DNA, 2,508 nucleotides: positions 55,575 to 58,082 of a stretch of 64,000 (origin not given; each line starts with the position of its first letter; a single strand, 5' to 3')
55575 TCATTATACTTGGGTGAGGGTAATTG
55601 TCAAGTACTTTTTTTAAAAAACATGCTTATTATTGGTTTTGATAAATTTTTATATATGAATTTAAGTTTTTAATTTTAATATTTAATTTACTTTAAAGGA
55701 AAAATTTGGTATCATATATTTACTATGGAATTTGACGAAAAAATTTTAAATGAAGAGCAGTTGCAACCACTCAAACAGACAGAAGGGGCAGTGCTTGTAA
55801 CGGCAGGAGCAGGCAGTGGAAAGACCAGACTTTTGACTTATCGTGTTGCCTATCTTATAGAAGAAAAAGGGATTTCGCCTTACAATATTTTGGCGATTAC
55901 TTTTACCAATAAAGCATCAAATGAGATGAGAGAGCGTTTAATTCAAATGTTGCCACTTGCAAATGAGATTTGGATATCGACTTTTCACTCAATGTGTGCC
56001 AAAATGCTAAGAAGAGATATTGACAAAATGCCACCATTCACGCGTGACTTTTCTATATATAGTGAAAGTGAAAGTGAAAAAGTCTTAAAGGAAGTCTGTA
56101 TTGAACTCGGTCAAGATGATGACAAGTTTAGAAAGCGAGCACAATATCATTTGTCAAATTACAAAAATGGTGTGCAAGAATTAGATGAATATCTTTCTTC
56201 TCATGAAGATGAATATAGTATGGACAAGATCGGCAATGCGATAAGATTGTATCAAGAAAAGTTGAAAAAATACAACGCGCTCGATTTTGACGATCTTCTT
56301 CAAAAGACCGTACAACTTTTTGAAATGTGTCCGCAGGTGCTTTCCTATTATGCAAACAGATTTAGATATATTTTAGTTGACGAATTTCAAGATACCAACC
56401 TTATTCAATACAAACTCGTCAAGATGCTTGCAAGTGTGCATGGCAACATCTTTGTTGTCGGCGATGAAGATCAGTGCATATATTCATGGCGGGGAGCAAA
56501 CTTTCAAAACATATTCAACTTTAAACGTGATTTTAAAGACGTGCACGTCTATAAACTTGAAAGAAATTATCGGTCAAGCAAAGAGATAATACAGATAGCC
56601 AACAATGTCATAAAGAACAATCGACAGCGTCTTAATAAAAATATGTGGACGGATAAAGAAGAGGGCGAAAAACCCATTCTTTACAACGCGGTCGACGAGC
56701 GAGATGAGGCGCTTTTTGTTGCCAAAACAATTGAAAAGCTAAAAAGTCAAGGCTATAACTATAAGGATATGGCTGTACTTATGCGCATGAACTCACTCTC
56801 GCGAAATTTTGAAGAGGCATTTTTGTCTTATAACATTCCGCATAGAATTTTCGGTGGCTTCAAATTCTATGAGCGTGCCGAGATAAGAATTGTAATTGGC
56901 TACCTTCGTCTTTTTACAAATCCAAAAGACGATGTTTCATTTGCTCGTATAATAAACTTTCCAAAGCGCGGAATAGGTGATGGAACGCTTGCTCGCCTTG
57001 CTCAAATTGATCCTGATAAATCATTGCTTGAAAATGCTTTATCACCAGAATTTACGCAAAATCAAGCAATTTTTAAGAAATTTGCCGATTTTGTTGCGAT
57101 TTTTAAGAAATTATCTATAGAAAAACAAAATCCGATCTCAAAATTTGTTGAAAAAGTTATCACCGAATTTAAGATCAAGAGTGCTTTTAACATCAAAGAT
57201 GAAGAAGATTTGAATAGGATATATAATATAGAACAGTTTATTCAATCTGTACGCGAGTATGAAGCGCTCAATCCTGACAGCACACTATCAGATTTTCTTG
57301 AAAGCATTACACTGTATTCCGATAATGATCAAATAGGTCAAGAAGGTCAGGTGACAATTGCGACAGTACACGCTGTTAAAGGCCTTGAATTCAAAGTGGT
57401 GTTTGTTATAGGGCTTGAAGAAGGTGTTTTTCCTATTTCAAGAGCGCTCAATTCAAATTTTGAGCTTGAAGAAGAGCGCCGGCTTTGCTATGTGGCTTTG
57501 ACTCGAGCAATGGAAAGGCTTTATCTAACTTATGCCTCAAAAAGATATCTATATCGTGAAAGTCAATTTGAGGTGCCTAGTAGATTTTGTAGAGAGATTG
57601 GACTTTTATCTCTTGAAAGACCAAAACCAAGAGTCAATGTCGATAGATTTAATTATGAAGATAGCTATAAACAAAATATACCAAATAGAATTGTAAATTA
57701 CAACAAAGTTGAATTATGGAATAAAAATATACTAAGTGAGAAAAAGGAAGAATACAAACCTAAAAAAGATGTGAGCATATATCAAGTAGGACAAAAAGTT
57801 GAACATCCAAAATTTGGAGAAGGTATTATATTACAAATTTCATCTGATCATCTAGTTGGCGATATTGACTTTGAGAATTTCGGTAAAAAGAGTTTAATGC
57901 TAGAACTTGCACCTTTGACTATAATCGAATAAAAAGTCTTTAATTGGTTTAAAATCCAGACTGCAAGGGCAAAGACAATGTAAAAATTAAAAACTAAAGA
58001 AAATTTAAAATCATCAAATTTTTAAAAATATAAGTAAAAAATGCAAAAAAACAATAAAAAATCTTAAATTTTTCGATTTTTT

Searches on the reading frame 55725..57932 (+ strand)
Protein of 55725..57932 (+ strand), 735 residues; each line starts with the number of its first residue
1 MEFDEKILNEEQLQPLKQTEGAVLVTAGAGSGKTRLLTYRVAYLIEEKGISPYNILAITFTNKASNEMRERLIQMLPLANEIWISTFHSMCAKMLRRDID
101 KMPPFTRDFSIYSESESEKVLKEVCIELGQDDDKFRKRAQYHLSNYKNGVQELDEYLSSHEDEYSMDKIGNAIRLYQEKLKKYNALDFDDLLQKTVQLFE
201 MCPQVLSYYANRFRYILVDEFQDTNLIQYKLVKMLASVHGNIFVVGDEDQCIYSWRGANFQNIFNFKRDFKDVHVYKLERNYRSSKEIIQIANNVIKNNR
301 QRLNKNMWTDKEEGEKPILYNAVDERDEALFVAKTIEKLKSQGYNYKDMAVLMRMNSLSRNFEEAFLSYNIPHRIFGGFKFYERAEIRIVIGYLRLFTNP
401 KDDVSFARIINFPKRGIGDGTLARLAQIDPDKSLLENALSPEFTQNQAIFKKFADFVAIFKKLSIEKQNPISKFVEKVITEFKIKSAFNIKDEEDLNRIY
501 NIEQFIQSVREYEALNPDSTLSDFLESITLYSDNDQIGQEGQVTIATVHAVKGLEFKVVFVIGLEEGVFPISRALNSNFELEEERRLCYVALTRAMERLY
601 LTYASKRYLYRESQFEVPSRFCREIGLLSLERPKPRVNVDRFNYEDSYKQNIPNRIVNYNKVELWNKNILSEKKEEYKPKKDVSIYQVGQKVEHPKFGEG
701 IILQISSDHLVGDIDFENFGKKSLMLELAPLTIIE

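Call 97: search_protein_families(library=pfam, proteins=[window:55725-57932:+], max_evalue=0.00001)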
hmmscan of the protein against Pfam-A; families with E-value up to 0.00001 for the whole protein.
window:55725-57932:+ (735 aa): 7 families
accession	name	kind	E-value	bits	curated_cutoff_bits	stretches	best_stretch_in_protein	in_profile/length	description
PF00580.27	UvrD-helicase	-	1.2e-90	304.3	23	1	8-271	1-271/271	UvrD/REP helicase N-terminal domain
PF13361.12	UvrD_C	-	2.5e-74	251.2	25.6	1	276-605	1-349/350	UvrD-like helicase C-terminal domain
PF13245.12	AAA_19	-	4.8e-24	85.5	25.1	1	19-254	10-132/134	AAA domain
PF13538.12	UvrD_C_2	-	6e-08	32.9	27.4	1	543-601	2-51/52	UvrD-like helicase C-terminal domain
PF01443.25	Viral_helicase1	-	7.5e-08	32.9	21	0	535-600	169-225/228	Viral superfamily 1 RNA helicase core domain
PF13604.12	AAA_30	-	1.6e-06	28.4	27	0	9-71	3-65/191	AAA domain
PF21196.3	PcrA_UvrD_tudor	-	2.5e-06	27.6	23.9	1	688-732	1-47/48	PcrA/UvrD tudor domain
